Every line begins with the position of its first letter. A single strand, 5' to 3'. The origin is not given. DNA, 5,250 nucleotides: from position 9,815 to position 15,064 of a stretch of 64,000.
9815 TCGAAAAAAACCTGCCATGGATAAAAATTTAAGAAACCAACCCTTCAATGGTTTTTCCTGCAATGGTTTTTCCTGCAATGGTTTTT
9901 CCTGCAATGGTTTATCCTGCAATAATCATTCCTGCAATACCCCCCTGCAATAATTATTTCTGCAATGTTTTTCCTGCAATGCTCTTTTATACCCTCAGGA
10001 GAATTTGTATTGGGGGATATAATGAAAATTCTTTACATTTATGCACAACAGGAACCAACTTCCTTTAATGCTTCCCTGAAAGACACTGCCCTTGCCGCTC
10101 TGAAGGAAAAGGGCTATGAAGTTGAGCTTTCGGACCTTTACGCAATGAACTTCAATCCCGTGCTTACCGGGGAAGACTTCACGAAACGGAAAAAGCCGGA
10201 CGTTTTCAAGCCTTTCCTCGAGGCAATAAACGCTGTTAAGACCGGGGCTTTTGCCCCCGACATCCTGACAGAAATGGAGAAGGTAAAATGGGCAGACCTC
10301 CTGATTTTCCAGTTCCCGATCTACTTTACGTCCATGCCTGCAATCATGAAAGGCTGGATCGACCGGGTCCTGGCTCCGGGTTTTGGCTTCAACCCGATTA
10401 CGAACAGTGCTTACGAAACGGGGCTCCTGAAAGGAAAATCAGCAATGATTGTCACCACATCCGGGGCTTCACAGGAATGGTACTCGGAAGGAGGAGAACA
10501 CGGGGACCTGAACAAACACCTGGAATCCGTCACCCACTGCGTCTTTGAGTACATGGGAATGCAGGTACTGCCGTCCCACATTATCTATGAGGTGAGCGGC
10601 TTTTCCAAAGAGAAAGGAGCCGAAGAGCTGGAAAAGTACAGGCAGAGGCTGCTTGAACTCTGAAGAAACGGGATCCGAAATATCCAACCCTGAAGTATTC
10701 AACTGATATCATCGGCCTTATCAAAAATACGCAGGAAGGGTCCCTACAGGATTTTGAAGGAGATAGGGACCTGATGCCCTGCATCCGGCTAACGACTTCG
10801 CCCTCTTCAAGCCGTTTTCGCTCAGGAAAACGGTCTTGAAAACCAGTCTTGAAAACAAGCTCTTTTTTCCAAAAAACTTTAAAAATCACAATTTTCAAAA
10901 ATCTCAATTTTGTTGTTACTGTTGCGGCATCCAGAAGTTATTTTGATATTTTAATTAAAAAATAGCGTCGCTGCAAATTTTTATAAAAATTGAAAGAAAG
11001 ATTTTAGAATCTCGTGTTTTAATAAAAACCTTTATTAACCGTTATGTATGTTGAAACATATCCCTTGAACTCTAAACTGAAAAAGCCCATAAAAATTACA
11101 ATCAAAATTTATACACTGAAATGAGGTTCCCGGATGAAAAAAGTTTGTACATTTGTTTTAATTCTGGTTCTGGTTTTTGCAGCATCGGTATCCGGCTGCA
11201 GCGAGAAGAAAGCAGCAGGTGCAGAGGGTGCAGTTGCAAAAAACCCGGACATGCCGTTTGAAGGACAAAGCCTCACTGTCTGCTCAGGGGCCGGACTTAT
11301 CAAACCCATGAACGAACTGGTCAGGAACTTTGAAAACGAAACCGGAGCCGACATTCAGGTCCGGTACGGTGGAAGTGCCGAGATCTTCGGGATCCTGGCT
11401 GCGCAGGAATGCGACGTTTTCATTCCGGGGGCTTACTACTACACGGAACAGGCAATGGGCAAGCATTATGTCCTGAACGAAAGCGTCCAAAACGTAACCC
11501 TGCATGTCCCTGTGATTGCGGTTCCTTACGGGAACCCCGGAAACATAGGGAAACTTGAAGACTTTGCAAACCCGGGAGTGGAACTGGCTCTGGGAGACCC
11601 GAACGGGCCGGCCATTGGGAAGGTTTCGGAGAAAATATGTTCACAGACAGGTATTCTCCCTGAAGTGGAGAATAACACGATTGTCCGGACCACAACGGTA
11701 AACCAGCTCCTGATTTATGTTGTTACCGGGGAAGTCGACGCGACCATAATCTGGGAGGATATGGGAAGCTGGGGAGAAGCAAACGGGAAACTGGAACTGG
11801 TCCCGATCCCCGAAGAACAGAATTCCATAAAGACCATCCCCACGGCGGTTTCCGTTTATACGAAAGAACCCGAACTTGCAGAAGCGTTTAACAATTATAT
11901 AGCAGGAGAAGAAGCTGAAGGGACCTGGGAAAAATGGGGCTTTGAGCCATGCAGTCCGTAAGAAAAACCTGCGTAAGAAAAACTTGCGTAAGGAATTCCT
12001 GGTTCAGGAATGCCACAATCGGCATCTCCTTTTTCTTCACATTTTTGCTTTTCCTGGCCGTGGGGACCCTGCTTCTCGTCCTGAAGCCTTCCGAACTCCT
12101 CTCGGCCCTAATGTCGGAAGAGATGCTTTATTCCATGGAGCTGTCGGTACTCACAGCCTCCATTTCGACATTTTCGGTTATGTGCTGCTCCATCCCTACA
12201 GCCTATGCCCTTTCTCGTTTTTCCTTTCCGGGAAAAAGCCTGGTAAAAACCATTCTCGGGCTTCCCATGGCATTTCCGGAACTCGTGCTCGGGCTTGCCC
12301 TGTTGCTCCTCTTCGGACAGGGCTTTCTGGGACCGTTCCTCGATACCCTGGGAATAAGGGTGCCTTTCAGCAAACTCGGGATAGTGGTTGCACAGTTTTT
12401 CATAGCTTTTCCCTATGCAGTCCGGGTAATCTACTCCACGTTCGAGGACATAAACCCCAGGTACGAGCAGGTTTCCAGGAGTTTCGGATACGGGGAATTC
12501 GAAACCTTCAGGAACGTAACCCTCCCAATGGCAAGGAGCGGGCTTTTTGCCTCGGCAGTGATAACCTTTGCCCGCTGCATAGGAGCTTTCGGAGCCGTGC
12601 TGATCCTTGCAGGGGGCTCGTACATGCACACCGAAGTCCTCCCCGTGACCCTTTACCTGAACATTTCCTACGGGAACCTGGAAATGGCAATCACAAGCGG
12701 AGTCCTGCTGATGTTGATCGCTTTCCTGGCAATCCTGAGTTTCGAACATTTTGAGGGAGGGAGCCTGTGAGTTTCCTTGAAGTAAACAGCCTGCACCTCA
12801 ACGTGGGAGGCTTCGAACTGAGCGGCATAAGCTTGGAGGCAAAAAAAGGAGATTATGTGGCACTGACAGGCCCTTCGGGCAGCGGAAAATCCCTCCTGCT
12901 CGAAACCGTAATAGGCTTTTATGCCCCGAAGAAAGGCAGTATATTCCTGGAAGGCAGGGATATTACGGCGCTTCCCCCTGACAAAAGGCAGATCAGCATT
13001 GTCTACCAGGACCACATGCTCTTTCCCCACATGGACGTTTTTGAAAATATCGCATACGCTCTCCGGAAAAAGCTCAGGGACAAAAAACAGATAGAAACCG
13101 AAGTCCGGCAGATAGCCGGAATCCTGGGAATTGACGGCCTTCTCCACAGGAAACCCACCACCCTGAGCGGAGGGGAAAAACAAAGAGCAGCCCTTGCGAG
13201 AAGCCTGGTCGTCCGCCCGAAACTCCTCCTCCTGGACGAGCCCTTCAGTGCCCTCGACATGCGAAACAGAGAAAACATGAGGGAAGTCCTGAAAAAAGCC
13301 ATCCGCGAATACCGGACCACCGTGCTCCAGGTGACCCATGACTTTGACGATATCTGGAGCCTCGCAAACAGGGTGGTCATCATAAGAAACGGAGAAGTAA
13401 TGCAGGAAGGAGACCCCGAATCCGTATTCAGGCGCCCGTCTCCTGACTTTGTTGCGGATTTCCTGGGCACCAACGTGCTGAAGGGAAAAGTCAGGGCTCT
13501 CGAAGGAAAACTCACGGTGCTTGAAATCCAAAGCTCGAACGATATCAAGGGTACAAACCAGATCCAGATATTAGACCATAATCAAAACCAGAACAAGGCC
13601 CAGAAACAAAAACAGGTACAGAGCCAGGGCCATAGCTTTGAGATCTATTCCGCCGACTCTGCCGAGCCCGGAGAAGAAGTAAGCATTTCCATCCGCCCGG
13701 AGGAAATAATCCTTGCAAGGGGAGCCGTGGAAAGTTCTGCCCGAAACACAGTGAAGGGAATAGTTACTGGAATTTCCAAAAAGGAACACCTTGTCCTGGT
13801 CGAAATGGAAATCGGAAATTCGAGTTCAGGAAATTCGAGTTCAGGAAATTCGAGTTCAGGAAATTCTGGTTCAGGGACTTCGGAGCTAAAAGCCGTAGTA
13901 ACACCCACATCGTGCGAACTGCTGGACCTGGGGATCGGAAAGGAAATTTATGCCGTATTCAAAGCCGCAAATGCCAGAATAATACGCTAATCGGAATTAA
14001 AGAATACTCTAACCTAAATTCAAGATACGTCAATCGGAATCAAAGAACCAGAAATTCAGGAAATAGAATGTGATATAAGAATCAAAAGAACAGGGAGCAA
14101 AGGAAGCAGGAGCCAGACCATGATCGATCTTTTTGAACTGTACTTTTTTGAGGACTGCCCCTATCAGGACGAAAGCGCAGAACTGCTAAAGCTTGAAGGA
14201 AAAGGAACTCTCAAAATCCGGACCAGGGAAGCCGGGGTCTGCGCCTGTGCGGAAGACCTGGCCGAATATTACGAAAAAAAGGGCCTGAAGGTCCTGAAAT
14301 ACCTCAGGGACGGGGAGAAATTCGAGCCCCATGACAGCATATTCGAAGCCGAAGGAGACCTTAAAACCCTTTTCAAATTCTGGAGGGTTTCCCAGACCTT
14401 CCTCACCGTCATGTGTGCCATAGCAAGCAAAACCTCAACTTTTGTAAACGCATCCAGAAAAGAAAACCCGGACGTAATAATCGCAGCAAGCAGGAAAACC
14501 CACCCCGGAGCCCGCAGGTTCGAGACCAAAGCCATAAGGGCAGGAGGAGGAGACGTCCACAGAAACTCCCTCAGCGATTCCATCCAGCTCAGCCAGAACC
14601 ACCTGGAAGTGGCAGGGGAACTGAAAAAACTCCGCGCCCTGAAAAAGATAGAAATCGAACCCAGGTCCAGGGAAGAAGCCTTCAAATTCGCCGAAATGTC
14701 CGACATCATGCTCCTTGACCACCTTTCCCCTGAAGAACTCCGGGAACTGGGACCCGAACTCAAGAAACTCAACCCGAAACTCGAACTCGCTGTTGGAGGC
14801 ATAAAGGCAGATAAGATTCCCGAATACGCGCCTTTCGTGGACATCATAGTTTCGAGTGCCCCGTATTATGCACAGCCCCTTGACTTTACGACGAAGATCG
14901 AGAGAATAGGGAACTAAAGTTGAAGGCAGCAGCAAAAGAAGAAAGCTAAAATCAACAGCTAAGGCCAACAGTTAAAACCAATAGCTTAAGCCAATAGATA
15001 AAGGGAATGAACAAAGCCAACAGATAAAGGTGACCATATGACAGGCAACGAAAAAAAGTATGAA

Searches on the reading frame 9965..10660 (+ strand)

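Call 43: search_protein_families(library=pfam, proteins=[window:9965-10660:+], max_evalue=0.00001)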
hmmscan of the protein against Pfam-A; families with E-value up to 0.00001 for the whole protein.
window:9965-10660:+ (232 aa): 2 families
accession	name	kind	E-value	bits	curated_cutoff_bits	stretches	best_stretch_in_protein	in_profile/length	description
PF02525.22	Flavodoxin_2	-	7.1e-52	176.4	27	1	20-229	1-198/198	Flavodoxin-like fold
PF03358.20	FMN_red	-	1.6e-17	63.9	24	1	20-169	1-118/152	NADPH-dependent FMN reductase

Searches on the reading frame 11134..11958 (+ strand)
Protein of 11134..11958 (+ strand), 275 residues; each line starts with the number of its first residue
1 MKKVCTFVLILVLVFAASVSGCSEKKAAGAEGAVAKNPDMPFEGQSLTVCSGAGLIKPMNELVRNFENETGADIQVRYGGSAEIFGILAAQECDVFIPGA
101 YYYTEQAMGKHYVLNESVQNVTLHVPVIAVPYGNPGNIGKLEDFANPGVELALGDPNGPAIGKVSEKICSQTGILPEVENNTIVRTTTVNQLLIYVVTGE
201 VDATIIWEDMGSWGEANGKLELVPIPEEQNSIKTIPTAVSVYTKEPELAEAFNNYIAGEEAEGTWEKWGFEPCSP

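Call 43: search_protein_families(library=pfam, proteins=[window:11134-11958:+], max_evalue=0.00001)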
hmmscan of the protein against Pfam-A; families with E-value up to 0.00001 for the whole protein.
window:11134-11958:+ (275 aa): 2 families
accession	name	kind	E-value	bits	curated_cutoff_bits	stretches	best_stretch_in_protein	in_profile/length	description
PF13531.11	SBP_bac_11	-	2.8e-54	184.7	25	1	47-271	1-227/227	Bacterial extracellular solute-binding protein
PF01547.30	SBP_bac_1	-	3.6e-06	27.6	26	0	58-261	9-305/307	Bacterial extracellular solute-binding protein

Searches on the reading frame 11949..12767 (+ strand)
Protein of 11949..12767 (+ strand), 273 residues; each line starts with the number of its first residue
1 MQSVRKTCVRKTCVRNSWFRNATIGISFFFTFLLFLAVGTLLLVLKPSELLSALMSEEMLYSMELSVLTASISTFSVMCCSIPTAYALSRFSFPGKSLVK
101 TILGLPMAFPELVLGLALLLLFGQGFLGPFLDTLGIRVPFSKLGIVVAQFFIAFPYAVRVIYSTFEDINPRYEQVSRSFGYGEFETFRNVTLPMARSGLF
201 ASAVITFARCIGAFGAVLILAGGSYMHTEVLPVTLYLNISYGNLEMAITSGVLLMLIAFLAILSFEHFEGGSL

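Call 43: search_protein_families(library=pfam, proteins=[window:11949-12767:+], max_evalue=0.00001)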
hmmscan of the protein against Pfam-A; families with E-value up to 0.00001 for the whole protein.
window:11949-12767:+ (273 aa): 1 family
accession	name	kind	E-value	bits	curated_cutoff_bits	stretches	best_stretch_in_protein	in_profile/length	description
PF00528.27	BPD_transp_1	-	8e-16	58.7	26.4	1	86-268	6-178/184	Binding-protein-dependent transport system inner membrane component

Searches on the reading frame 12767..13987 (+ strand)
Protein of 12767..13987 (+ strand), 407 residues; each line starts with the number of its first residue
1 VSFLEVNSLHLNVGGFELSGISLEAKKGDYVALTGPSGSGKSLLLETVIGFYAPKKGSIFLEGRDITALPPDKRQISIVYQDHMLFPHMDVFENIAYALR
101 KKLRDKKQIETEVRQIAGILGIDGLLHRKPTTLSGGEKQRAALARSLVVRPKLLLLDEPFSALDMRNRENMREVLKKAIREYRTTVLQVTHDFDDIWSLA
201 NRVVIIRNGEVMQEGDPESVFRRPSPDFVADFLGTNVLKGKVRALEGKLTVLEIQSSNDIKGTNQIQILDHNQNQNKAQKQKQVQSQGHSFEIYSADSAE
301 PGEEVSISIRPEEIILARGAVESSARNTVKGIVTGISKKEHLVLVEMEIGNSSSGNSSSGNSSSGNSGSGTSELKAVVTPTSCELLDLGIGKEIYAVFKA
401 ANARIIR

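Call 43: search_protein_families(library=pfam, proteins=[window:12767-13987:+], max_evalue=0.00001)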
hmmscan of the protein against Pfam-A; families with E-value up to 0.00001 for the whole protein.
window:12767-13987:+ (407 aa): 3 families
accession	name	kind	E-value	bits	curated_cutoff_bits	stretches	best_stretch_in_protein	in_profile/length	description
PF00005.33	ABC_tran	-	2.5e-33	116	25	1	18-160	1-136/137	ABC transporter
PF03459.23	TOBE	-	8.8e-09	35.9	22.3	0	373-402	32-61/64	TOBE domain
PF13304.12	AAA_21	-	1e-06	29.5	27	0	128-192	233-299/304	AAA domain, putative AbiEii toxin, Type IV TA system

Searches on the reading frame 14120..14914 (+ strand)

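Call 43: search_protein_families(library=pfam, proteins=[window:14120-14914:+], max_evalue=0.00001)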
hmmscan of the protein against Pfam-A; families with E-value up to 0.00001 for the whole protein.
window:14120-14914:+ (265 aa): 2 families
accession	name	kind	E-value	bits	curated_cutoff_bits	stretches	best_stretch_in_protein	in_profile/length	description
PF01729.25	QRPTase_C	-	2.8e-27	96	23.1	1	101-257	1-167/169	Quinolinate phosphoribosyl transferase, C-terminal domain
PF02749.22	QRPTase_N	-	1.3e-12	48.2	27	1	26-99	11-82/82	Quinolinate phosphoribosyl transferase, N-terminal domain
